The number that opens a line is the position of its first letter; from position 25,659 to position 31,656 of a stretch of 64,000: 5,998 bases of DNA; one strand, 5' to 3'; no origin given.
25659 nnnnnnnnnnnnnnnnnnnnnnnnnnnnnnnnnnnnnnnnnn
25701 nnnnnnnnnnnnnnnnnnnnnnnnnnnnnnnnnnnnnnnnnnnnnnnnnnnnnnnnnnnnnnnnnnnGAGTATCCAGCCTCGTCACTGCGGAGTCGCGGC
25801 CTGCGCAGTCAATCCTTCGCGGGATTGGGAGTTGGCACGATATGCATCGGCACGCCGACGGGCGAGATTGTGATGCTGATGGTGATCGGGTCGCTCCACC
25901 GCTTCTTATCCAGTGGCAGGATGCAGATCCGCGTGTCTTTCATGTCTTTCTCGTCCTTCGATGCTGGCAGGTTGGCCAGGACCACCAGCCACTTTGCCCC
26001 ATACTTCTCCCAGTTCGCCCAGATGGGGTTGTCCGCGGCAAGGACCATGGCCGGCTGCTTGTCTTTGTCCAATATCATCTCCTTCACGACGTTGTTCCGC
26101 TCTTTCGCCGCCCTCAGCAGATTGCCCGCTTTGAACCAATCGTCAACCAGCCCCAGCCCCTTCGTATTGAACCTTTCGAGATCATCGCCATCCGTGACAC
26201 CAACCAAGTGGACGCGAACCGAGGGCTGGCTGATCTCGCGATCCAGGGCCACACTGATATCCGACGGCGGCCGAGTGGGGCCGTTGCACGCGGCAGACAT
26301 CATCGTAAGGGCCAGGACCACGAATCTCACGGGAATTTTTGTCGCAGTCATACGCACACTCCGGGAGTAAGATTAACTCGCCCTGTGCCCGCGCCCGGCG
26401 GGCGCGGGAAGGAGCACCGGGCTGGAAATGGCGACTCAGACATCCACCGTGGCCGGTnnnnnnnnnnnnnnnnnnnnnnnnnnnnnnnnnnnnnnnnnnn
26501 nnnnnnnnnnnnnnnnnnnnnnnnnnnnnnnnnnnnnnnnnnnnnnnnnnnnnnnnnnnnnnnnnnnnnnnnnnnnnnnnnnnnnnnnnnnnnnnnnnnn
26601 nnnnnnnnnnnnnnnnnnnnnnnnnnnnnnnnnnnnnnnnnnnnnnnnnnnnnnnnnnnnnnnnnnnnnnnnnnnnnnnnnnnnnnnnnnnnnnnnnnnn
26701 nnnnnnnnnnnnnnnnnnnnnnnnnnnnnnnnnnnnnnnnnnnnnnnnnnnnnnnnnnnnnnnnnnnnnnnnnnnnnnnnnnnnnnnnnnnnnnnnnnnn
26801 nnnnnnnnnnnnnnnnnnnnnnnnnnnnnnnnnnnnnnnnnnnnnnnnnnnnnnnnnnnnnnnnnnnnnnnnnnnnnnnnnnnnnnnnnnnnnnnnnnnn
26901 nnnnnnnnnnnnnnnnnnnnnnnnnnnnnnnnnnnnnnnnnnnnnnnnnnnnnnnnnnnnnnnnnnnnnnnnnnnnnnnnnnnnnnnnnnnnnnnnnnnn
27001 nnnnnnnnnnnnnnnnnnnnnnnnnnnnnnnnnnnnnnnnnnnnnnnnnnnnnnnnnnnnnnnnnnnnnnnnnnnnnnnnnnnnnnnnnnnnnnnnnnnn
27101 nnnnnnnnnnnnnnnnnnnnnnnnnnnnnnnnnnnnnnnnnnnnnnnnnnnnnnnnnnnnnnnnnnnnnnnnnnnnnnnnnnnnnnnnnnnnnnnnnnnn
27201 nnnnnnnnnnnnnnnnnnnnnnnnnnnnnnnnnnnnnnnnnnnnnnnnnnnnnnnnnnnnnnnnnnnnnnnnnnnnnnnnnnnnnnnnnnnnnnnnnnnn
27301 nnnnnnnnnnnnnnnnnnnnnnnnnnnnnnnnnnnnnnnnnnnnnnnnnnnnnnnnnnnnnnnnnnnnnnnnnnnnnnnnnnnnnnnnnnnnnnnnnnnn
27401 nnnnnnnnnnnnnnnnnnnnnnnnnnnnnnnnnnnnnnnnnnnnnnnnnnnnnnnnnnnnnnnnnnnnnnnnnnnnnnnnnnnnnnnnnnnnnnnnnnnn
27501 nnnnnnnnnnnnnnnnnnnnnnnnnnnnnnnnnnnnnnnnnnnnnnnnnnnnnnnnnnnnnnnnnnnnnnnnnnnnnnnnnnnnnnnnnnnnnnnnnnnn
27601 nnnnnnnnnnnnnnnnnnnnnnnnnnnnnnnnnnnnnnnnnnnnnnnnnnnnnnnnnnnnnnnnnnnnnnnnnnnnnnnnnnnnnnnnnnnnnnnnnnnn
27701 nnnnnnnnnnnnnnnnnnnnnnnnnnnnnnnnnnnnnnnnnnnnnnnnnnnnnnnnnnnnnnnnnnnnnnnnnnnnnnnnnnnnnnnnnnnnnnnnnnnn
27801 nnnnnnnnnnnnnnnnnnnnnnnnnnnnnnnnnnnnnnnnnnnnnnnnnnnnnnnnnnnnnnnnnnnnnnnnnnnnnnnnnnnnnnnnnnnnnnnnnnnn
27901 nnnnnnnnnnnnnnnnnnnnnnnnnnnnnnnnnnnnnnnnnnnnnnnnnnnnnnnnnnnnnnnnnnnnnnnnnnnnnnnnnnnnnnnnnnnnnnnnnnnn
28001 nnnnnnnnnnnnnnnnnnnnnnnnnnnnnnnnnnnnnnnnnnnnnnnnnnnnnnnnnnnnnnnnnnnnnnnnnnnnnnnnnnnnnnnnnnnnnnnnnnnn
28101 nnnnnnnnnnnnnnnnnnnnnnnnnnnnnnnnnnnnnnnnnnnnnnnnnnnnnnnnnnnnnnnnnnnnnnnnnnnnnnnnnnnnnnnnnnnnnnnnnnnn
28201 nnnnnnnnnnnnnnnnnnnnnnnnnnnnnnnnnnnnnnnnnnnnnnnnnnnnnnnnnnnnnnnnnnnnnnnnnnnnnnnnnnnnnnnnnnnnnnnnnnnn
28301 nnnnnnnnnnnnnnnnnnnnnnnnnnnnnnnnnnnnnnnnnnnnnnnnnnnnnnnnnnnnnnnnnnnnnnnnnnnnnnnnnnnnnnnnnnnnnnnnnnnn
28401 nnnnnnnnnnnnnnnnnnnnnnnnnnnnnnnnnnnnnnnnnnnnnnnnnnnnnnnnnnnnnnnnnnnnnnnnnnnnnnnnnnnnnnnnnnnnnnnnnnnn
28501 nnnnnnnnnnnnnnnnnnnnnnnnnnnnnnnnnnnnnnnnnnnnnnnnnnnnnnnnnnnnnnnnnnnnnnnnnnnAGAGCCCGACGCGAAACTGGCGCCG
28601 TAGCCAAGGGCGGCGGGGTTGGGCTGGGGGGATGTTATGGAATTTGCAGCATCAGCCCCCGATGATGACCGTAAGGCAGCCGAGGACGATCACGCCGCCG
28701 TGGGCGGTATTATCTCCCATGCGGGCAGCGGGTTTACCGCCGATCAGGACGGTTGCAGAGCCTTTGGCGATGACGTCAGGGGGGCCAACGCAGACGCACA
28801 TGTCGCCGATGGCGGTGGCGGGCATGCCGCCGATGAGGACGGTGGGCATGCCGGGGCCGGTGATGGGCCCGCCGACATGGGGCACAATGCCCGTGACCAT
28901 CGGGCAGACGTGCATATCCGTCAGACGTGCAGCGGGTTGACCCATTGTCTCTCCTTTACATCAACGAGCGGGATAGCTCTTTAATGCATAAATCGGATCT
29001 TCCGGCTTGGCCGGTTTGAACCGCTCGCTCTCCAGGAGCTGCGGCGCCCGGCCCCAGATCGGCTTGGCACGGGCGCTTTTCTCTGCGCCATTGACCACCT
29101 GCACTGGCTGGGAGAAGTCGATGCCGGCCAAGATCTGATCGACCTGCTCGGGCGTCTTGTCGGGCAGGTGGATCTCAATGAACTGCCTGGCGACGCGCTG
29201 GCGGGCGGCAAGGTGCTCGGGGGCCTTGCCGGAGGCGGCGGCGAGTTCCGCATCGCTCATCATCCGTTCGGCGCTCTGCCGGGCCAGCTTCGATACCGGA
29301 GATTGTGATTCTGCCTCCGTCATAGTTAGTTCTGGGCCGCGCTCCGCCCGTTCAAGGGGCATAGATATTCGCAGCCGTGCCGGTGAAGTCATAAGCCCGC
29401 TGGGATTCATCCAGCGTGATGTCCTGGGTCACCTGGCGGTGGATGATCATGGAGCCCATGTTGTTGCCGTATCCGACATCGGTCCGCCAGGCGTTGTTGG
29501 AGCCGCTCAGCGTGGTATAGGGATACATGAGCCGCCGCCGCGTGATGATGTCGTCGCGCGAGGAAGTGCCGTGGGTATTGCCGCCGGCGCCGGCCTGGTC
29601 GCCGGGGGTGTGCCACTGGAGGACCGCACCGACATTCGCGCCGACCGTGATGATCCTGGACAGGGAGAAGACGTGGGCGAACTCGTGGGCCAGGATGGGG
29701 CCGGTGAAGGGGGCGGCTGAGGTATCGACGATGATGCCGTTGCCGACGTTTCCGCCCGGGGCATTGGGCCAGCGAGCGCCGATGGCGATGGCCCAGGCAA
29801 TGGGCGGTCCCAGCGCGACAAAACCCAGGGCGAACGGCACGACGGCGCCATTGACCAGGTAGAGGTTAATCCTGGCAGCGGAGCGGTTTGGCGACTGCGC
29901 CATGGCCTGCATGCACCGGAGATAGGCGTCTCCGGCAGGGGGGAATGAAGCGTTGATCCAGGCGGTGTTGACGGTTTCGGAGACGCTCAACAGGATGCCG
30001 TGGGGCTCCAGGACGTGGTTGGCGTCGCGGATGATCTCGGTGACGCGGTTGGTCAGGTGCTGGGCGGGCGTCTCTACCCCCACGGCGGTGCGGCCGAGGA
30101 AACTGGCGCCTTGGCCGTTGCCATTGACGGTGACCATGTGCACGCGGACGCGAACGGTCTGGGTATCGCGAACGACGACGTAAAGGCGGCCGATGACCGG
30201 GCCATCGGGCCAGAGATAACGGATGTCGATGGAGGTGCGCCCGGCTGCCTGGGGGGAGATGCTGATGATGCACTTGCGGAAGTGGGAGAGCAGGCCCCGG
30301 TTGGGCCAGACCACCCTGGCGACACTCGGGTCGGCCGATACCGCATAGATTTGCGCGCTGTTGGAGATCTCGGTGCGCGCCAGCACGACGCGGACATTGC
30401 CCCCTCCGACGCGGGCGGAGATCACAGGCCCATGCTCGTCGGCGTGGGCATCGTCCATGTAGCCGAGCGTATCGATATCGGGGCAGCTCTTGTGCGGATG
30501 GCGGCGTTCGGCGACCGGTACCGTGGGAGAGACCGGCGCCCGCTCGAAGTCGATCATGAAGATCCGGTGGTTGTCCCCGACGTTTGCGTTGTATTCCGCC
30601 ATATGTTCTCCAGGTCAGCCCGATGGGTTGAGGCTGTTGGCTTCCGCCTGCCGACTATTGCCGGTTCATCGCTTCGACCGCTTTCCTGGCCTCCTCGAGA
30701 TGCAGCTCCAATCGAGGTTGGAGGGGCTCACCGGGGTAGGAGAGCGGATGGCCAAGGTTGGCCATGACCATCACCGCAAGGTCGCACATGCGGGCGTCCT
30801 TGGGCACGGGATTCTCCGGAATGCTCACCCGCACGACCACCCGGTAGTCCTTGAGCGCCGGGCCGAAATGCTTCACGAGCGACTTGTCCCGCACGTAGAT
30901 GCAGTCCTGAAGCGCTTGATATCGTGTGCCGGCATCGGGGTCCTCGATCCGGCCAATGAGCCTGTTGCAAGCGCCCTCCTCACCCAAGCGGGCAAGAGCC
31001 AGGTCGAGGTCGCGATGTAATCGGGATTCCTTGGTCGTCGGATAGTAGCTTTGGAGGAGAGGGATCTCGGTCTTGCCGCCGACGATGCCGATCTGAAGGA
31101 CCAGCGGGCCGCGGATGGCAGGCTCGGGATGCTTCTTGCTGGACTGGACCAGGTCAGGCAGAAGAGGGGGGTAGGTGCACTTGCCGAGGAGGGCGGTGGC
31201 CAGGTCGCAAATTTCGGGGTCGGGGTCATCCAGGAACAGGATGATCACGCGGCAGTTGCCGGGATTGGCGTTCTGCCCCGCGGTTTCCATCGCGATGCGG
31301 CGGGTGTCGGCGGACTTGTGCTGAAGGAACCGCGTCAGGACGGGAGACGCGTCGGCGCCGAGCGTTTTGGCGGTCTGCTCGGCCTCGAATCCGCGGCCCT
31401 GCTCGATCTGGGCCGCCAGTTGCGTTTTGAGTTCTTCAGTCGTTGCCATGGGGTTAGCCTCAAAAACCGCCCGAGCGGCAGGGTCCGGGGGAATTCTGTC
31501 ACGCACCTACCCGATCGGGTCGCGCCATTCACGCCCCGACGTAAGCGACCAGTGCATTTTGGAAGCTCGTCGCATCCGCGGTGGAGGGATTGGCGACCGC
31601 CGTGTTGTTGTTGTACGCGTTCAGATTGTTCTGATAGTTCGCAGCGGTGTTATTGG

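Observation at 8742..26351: imp-type T6SS whose threonine-phosphorylation checkpoint appears rebuilt without kinase activity, FHA domain or phosphatase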

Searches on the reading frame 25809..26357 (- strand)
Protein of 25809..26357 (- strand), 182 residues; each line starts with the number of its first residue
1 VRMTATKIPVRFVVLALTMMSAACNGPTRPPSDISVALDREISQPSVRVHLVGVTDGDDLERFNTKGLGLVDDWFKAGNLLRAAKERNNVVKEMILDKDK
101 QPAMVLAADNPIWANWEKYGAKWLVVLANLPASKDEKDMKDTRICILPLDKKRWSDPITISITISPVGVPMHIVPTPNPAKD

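Call 4: search_protein_families(library=pfam, proteins=[window:25809-26357:-], max_evalue=0.01)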
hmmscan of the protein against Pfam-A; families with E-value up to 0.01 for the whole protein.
window:25809-26357:- (182 aa): 0 families

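Call 7: search_protein_families(library=ncbifam, proteins=[window:25809-26357:-], max_evalue=0.1)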
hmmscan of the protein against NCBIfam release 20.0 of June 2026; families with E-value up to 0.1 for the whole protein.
window:25809-26357:- (182 aa): 0 families

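Call 74: search_solved_structures(query=A6, max_evalue=10)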
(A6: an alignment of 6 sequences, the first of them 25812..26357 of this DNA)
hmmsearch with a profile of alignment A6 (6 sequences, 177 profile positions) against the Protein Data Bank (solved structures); distinct sequences matched with E-value up to 10: 4.
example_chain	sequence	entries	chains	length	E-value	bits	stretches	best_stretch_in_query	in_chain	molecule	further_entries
9rps_D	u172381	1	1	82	0.57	13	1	5-29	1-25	Phage lipoprotein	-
1c7i_A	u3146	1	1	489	0.61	12.9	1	37-91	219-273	PROTEIN (PARA-NITROBENZYL ESTERASE)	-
1c7j_A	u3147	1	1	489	0.61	12.9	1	37-91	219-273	PROTEIN (PARA-NITROBENZYL ESTERASE)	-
1qe3_A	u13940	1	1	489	0.61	12.9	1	37-91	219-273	PARA-NITROBENZYL ESTERASE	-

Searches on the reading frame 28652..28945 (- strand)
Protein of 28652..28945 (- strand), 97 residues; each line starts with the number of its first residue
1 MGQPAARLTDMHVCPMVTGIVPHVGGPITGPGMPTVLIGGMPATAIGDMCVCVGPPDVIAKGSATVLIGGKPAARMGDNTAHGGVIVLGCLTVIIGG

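Call 63: search_protein_families(library=pfam, proteins=[window:28652-28945:-], max_evalue=0.01)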
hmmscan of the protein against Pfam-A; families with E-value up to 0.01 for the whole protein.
window:28652-28945:- (97 aa): 2 families
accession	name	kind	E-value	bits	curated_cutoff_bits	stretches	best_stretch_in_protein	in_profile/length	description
PF05488.18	PAAR_motif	-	4.6e-25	88.1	27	1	19-87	2-69/70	PAAR motif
PF13665.11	Tox-PAAR-like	-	0.0041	17.7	31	0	60-82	79-101/108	Toxin PAAR-like domain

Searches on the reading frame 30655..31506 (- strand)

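Call 5: search_protein_families(library=pfam, proteins=[window:30655-31506:-], max_evalue=0.01)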
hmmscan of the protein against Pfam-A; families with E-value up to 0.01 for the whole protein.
window:30655-31506:- (283 aa): 2 families
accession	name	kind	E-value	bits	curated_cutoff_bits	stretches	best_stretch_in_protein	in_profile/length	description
PF13646.12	HEAT_2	-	8.5e-10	39.2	27.7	2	117-200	2-85/88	HEAT repeats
PF02985.28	HEAT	-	0.0086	16.7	23.5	0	91-109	8-26/31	HEAT repeat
